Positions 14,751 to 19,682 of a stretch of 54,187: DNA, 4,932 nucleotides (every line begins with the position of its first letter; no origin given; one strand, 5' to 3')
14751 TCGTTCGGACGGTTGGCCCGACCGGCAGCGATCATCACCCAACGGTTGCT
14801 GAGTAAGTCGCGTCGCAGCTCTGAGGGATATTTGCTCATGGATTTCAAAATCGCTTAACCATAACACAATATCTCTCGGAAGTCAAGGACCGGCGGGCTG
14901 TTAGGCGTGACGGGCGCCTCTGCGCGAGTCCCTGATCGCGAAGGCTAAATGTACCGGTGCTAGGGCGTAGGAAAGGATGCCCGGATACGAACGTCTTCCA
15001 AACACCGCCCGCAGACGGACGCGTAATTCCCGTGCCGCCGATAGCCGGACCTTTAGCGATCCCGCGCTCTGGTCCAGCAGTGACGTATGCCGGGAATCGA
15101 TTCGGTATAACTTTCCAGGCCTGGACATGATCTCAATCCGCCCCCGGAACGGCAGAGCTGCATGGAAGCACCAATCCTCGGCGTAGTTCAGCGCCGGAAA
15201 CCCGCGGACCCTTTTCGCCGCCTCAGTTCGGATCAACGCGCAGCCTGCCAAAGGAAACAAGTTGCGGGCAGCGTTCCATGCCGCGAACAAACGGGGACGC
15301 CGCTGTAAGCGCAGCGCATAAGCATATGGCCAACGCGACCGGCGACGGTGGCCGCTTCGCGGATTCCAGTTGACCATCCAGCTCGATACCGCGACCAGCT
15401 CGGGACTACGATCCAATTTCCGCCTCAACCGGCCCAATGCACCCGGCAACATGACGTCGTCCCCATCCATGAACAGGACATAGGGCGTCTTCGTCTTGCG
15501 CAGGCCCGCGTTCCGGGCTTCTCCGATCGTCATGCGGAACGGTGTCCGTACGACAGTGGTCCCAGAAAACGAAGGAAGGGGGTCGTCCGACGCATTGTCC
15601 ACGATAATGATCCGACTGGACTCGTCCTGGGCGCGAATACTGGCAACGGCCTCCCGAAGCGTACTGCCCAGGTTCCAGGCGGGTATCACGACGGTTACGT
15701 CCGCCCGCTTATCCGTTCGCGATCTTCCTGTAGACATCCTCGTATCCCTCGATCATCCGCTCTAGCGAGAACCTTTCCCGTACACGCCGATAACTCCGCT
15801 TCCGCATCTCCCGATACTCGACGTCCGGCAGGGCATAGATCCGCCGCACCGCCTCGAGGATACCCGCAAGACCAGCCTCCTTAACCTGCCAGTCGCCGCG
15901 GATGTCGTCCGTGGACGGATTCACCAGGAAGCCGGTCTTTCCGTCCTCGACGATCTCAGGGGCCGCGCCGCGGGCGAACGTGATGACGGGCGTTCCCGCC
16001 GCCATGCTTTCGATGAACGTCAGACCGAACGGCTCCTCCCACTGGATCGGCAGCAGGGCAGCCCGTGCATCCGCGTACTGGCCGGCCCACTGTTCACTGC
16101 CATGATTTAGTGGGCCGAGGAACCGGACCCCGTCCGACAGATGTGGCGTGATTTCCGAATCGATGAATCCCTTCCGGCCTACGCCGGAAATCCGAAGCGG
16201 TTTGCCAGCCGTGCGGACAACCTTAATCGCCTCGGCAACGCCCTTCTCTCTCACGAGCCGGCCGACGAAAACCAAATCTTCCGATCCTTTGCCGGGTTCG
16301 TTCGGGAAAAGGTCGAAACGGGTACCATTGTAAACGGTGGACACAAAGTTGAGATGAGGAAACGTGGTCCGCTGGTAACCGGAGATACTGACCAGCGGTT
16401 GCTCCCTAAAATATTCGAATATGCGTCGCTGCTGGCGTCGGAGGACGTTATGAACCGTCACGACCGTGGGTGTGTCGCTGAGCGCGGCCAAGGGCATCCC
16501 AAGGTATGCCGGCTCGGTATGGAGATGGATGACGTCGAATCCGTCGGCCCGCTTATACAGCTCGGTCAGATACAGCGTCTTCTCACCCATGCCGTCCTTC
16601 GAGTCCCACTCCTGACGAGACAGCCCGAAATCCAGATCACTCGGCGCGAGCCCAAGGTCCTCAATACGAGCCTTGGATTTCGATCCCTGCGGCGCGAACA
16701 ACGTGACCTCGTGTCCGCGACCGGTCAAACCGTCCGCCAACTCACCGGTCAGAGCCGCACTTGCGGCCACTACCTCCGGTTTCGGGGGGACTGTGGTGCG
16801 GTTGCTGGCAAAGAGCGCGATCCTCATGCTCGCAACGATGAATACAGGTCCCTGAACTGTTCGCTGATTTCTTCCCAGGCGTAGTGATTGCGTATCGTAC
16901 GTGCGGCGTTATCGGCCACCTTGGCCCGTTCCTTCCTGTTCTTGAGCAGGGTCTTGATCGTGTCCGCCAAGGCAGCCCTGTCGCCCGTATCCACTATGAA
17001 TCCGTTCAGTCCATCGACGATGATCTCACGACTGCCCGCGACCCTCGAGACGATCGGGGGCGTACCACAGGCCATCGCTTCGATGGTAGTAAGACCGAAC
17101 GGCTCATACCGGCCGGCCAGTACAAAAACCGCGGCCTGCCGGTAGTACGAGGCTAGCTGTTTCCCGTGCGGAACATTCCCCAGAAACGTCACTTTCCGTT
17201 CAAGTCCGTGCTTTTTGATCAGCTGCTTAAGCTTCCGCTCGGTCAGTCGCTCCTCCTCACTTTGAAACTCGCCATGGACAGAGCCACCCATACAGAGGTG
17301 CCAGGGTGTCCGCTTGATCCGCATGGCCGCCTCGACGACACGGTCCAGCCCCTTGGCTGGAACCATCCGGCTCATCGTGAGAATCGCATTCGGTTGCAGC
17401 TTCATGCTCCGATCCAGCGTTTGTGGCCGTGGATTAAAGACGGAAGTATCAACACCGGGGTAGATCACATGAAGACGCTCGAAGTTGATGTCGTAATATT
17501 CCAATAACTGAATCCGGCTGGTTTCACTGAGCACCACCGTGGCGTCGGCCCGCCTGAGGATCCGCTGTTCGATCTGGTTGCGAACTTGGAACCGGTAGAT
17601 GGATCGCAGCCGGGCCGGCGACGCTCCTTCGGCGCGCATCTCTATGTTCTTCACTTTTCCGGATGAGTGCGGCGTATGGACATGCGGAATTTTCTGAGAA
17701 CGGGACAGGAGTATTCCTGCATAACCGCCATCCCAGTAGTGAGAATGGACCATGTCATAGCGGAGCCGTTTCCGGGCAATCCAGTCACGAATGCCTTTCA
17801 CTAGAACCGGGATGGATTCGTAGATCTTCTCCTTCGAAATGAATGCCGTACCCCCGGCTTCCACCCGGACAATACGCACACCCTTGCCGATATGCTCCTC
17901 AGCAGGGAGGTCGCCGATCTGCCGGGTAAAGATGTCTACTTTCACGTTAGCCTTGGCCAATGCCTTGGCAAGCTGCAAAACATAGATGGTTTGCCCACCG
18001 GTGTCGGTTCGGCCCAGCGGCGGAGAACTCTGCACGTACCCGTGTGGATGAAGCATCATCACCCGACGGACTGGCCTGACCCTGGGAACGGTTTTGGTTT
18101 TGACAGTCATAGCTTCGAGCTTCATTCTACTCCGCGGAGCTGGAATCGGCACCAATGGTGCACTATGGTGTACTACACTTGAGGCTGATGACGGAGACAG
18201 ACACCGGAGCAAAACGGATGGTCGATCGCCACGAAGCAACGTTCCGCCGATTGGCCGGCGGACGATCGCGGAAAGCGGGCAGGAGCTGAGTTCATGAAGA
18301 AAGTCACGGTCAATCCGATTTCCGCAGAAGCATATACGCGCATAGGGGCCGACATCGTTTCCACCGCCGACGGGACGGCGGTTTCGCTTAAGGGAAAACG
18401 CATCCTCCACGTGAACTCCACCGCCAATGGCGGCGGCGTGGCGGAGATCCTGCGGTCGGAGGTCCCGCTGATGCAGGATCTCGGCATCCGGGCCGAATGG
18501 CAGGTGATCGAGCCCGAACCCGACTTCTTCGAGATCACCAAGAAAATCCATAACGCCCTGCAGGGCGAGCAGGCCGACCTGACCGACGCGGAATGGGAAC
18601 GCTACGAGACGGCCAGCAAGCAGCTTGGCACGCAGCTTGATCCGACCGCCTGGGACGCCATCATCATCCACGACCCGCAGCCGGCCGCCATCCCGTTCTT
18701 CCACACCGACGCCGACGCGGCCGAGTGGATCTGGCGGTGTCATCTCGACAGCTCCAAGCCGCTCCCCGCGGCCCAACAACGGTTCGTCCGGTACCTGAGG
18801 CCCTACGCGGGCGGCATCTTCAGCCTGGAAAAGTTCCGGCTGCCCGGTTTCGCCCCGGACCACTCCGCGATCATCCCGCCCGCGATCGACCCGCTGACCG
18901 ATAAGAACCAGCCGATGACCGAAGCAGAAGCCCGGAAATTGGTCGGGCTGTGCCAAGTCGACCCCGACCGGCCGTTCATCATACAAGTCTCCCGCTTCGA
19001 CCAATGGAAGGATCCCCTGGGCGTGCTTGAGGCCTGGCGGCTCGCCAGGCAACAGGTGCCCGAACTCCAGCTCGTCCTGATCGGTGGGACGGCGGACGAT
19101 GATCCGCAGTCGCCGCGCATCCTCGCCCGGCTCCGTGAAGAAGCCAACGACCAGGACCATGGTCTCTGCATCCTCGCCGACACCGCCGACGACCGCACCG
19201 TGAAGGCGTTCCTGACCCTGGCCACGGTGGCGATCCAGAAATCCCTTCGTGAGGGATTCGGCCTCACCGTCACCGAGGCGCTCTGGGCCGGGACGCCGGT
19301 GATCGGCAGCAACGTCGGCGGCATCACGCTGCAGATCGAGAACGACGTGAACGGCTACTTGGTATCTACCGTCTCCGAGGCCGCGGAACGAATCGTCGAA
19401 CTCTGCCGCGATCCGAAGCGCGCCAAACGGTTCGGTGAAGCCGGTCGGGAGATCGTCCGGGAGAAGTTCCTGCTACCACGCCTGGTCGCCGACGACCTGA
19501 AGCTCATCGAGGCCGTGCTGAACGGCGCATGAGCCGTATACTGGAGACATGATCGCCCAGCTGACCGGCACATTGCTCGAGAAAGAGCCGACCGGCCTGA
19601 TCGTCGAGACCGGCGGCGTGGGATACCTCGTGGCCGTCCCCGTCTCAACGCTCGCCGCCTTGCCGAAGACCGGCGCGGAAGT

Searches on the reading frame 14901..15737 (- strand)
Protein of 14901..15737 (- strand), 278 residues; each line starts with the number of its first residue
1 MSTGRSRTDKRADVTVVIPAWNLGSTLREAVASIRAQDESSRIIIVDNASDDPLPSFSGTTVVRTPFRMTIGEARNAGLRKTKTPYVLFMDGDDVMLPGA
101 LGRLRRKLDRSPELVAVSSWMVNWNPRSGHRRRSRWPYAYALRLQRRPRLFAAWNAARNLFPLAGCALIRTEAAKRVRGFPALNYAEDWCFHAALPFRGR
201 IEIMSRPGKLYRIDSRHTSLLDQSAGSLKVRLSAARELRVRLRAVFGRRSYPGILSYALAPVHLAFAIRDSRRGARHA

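Call 80: search_protein_families(library=pfam, proteins=[window:14901-15737:-], max_evalue=0.00001)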
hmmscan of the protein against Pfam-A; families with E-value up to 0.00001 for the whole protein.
window:14901-15737:- (278 aa): 3 families
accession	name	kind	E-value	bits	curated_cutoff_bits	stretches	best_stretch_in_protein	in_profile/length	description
PF00535.33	Glycos_transf_2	-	5e-22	79.1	23.3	1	15-174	1-164/168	Glycosyl transferase family 2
PF13641.12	Glyco_tranf_2_3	-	3e-11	44.2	27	1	13-189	2-188/230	Glycosyltransferase like family 2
PF10111.15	Glyco_tranf_2_2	-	8.8e-06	25.8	27.3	0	15-121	1-124/276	Glycosyltransferase like family 2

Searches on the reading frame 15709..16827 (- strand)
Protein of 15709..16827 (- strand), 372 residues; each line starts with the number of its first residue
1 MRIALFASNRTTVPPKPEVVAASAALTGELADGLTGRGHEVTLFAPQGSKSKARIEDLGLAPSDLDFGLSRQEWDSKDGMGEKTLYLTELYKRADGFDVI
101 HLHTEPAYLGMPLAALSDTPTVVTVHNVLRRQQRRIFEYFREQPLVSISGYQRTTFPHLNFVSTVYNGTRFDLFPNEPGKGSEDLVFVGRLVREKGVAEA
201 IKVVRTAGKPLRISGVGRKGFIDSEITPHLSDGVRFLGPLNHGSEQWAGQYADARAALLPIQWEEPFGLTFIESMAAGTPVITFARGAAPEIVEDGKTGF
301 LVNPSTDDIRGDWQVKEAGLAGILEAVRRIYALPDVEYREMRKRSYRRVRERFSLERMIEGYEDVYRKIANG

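Call 80: search_protein_families(library=pfam, proteins=[window:15709-16827:-], max_evalue=0.00001)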
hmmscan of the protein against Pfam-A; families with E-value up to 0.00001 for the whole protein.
window:15709-16827:- (372 aa): 4 families
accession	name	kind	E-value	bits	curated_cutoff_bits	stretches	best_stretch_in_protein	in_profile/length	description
PF00534.26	Glycos_transf_1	-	6.2e-22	78.4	26.4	1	176-306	9-144/172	Glycosyl transferases group 1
PF13692.12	Glyco_trans_1_4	-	3.2e-20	73.3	27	1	184-305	3-127/142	Glycosyl transferases group 1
PF13439.12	Glyco_transf_4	-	1.8e-12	48.1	28.5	1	28-135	9-117/170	Glycosyltransferase Family 4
PF13579.12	Glyco_trans_4_4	-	1.1e-11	45.8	29.7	1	27-135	7-115/158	Glycosyl transferase 4-like domain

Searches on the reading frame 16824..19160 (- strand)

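Call 80: search_protein_families(library=pfam, proteins=[window:16824-19160:-], max_evalue=0.00001)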
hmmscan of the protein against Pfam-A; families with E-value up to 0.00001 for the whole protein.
window:16824-19160:- (778 aa): 8 families
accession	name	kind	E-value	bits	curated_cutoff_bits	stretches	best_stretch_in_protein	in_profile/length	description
PF00534.26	Glycos_transf_1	-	2.2e-40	138.4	26.4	1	589-753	14-170/172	Glycosyl transferases group 1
PF13692.12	Glyco_trans_1_4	-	6.6e-32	111.2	27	1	592-741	3-142/142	Glycosyl transferases group 1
PF13439.12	Glyco_transf_4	-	2.1e-30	106.4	28.5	1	388-573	2-169/170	Glycosyltransferase Family 4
PF13579.12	Glyco_trans_4_4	-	3.5e-23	83.1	29.7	1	388-569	1-158/158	Glycosyl transferase 4-like domain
PF20706.3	GT4-conflict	-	1.9e-19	70.3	26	1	396-767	20-383/385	Family 4 Glycosyltransferase in conflict systems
PF13524.12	Glyco_trans_1_2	-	3.4e-09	37.2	25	1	651-769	20-142/144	Glycosyl transferase-like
PF00862.26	GT-B_Sucrose_synth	-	2.5e-07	30.3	23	1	358-403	7-52/290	Sucrose synthase first GT-B domain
PF13477.12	Glyco_trans_4_2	-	8.1e-07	29.7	23.4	1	391-500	10-109/139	Glycosyl transferase 4-like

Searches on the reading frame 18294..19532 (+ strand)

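Call 80: search_protein_families(library=pfam, proteins=[window:18294-19532:+], max_evalue=0.00001)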
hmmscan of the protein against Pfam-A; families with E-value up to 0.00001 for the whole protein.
window:18294-19532:+ (412 aa): 4 families
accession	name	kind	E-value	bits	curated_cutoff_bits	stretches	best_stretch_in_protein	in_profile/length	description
PF21269.3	TreT_GT1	-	8.5e-47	158.9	27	1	39-181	1-142/144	Trehalose synthase, N-terminal domain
PF00534.26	Glycos_transf_1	-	3.1e-27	95.6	26.4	1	223-386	12-171/172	Glycosyl transferases group 1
PF13692.12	Glyco_trans_1_4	-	6.4e-18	65.8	27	1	227-373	2-142/142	Glycosyl transferases group 1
PF20706.3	GT4-conflict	-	4.9e-12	46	26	1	245-383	218-350/385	Family 4 Glycosyltransferase in conflict systems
